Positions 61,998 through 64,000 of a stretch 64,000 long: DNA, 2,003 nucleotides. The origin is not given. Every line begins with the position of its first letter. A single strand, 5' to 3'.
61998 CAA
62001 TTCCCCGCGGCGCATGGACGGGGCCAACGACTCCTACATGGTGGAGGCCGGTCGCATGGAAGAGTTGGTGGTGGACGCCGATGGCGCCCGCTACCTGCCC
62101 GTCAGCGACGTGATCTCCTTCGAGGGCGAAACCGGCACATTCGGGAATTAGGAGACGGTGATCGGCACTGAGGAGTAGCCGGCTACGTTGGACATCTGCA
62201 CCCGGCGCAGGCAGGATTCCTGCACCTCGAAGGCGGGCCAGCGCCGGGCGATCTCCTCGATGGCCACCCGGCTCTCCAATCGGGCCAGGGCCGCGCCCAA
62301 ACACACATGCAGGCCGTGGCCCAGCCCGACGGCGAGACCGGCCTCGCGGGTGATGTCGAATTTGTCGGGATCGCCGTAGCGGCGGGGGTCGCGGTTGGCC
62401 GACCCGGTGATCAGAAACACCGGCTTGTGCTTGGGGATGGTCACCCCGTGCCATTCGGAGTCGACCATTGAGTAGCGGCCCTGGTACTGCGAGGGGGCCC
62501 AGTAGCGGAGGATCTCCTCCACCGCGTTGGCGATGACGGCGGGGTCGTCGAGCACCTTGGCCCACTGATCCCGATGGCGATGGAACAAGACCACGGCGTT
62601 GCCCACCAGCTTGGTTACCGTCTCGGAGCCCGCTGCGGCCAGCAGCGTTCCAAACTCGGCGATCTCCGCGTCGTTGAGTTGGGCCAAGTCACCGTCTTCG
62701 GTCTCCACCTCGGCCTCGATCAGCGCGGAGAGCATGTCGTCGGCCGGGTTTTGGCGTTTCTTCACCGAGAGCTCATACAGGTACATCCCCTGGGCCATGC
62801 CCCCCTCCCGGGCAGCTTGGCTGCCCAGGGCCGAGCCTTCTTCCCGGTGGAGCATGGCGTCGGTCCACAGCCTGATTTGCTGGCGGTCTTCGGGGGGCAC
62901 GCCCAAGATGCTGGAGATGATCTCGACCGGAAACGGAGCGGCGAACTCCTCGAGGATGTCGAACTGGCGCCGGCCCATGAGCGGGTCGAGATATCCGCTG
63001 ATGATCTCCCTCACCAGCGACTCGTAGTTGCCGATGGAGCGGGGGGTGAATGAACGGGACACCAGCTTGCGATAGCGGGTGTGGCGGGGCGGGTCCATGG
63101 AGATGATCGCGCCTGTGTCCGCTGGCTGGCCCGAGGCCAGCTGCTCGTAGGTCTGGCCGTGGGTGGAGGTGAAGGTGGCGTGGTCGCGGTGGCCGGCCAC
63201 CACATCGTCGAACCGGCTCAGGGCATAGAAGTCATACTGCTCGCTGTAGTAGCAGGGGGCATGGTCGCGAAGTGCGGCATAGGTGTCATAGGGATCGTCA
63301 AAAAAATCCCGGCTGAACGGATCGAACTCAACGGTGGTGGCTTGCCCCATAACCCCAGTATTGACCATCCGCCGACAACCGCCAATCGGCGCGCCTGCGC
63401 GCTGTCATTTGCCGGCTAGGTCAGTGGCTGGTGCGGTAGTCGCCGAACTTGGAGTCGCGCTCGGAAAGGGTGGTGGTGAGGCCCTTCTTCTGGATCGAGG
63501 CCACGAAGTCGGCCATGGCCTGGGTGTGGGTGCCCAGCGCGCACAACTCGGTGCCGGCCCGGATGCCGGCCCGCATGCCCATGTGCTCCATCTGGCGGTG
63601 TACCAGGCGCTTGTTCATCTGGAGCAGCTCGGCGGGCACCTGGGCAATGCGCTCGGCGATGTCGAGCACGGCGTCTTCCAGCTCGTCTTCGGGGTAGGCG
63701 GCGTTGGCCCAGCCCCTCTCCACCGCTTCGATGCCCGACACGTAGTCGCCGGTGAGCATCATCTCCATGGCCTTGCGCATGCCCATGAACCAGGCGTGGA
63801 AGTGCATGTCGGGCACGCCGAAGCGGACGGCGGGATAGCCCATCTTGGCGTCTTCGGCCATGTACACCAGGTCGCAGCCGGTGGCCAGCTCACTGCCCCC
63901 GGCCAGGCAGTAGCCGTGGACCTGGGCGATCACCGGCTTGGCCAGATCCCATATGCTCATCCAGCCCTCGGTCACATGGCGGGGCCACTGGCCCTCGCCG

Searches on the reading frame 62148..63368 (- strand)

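Call 59: search_protein_families(library=pfam, proteins=[window:62148-63368:-], max_evalue=0.0001)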
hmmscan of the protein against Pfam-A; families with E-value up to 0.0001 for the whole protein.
window:62148-63368:- (406 aa): 1 family
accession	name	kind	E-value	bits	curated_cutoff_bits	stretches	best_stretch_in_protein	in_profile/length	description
PF00067.27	p450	-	4.8e-17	62.3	22.8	1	204-376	233-431/462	Cytochrome P450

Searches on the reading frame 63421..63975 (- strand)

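Call 59: search_protein_families(library=pfam, proteins=[window:63421-63975:-], max_evalue=0.0001)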
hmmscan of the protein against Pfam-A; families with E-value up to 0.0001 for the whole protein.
window:63421-63975:- (184 aa): 2 families
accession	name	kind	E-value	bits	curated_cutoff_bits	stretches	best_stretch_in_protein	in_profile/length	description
PF00378.25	ECH_1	-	5.8e-28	98.3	27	1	2-145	78-224/251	Enoyl-CoA hydratase/isomerase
PF16113.10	ECH_2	-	7.7e-07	29.3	27.2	1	8-119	83-197/335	Enoyl-CoA hydratase/isomerase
